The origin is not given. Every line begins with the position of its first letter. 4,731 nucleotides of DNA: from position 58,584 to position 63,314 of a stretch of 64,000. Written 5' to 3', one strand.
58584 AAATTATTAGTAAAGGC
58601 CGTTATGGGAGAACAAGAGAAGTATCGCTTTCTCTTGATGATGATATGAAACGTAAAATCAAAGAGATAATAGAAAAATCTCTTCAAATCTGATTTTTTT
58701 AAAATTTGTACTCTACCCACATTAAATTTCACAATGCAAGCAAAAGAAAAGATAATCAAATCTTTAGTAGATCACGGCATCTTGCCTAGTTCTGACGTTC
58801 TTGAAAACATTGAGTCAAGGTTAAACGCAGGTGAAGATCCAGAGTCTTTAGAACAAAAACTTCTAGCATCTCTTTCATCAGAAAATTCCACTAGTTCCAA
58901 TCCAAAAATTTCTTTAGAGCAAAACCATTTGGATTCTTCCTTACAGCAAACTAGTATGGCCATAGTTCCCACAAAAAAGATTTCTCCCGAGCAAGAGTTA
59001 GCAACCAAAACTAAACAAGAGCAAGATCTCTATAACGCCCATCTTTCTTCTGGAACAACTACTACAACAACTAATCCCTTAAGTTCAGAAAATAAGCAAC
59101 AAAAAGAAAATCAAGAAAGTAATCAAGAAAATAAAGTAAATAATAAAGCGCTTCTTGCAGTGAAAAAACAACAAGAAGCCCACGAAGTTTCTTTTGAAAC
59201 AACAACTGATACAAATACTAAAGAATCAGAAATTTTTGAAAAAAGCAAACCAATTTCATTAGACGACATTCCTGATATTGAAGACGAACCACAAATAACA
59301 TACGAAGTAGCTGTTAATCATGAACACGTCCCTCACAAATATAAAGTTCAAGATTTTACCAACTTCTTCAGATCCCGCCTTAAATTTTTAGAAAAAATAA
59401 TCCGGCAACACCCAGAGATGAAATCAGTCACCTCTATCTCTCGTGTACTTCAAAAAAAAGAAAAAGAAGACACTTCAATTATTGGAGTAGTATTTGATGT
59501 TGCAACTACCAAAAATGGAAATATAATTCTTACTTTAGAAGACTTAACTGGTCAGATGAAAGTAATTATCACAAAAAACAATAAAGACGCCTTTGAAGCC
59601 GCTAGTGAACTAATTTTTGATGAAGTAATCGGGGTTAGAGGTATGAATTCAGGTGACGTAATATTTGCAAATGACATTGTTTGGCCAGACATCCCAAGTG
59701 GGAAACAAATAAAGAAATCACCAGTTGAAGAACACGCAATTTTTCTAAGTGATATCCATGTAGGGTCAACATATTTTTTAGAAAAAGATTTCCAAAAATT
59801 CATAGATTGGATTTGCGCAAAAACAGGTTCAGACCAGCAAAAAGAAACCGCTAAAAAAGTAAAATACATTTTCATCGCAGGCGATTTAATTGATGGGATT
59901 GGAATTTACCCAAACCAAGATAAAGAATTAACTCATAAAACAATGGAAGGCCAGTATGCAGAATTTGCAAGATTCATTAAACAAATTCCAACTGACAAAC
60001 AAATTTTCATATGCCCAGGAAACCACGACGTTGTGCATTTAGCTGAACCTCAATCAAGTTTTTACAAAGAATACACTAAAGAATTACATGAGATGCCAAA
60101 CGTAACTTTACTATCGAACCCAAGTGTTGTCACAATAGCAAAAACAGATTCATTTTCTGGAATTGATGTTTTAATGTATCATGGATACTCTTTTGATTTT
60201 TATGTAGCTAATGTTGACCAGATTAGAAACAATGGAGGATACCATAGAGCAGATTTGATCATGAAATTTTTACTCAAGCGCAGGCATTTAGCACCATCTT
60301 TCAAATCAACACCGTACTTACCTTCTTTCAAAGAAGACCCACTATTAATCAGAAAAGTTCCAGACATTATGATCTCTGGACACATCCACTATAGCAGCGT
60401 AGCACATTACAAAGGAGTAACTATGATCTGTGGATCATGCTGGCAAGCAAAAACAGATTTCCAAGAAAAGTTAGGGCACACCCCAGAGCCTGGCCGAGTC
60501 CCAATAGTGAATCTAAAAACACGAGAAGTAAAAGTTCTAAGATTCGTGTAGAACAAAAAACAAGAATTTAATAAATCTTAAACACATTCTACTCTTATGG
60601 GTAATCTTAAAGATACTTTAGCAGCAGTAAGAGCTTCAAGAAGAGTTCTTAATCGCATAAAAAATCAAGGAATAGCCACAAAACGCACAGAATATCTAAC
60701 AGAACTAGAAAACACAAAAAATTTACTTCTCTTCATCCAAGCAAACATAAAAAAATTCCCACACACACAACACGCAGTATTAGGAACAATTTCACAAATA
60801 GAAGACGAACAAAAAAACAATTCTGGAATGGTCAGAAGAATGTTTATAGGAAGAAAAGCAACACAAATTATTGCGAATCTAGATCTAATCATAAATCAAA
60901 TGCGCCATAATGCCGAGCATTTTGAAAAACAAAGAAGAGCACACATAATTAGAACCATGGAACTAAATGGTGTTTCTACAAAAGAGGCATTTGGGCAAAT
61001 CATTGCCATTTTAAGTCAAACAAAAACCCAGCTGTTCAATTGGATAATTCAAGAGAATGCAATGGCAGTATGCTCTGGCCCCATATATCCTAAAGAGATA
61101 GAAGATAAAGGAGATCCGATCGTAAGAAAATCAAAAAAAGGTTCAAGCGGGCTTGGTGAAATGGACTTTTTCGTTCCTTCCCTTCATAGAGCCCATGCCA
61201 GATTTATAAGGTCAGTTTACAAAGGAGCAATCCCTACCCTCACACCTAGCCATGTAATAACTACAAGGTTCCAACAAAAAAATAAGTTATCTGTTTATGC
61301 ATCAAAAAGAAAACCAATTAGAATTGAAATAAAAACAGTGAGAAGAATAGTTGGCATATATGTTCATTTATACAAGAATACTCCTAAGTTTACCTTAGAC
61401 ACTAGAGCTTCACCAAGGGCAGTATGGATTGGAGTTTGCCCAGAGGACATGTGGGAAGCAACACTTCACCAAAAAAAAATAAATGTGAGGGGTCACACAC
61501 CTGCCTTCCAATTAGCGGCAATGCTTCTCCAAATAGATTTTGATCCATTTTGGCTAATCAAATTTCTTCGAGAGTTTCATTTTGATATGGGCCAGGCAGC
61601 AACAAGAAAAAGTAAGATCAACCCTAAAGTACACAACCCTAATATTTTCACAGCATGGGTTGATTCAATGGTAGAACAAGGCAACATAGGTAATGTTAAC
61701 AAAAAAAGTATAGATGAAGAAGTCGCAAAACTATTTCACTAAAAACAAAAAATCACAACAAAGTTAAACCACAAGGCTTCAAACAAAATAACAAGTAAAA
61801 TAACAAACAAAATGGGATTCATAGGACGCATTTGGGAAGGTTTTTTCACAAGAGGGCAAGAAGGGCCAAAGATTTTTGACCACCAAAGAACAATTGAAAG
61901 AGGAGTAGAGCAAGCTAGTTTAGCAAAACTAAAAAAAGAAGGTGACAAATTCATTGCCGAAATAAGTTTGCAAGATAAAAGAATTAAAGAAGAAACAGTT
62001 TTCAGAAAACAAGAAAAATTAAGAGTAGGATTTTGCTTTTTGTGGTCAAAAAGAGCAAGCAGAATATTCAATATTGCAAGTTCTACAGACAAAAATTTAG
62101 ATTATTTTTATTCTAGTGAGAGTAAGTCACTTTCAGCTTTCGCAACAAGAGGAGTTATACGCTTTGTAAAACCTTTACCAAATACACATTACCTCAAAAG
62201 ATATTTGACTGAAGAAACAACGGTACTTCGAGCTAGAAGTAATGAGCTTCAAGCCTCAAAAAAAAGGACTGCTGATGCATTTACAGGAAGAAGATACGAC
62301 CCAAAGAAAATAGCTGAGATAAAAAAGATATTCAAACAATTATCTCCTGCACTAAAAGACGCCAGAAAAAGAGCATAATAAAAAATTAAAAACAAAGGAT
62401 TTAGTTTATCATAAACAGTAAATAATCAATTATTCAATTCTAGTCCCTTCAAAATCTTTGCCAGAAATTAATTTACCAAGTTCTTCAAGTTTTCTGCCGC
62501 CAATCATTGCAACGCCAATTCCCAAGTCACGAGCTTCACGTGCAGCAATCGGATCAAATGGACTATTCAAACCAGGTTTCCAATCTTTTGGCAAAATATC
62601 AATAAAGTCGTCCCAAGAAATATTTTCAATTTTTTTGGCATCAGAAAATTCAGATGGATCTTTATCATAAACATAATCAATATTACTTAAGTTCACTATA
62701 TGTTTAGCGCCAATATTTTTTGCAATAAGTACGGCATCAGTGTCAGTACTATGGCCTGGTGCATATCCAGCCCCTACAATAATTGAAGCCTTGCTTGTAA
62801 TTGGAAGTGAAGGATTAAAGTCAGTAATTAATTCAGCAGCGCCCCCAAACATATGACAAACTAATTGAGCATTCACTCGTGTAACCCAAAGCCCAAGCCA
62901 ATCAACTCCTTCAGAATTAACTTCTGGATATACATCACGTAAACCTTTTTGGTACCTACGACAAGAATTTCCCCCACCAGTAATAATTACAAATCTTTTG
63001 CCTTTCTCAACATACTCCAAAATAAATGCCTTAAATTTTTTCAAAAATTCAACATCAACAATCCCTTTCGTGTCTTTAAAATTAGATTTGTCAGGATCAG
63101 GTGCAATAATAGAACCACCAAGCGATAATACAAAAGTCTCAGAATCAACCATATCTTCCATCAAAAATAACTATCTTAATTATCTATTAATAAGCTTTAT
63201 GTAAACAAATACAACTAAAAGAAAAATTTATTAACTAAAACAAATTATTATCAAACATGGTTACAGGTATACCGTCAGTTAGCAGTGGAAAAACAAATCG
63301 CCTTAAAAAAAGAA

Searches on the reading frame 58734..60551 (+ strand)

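Call 7: search_protein_families(library=pfam, proteins=[window:58734-60551:+], max_evalue=0.001)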
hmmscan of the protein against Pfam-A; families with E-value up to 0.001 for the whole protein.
window:58734-60551:+ (605 aa): 3 families
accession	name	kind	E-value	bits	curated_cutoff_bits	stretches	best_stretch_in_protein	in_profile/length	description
PF00149.33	Metallophos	-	6.8e-12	46.7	21.5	1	336-553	4-190/191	Calcineurin-like phosphoesterase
PF04042.21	DNA_pol_E_B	-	2.9e-11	43.6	29.1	1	336-550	2-203/210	DNA polymerase alpha/epsilon subunit B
PF01336.31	tRNA_anti-codon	-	5.1e-05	23.6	27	1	248-303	2-55/75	OB-fold nucleic acid binding domain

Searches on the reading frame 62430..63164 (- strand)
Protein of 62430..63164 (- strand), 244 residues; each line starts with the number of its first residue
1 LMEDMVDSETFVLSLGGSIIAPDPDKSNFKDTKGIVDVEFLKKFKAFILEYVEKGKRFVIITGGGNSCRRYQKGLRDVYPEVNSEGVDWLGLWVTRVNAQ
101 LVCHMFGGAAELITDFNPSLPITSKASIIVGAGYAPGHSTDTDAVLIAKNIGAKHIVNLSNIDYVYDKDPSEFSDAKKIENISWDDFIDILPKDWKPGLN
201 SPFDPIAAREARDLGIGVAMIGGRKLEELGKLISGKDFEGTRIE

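Call 7: search_protein_families(library=pfam, proteins=[window:62430-63164:-], max_evalue=0.001)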
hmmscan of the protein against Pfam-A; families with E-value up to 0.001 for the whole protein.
window:62430-63164:- (244 aa): 1 family
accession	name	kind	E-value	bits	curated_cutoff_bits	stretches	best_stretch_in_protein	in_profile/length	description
PF00696.33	AA_kinase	-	1.8e-22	80.7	24.9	1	10-215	2-227/234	Amino acid kinase family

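Call 29: find_encoding_contigs(protein=window:62430-63164:-, flank=10000, max_places=3)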
Protein window:62430-63164:- (244 aa): no gene with exactly this product is on record in the collection.
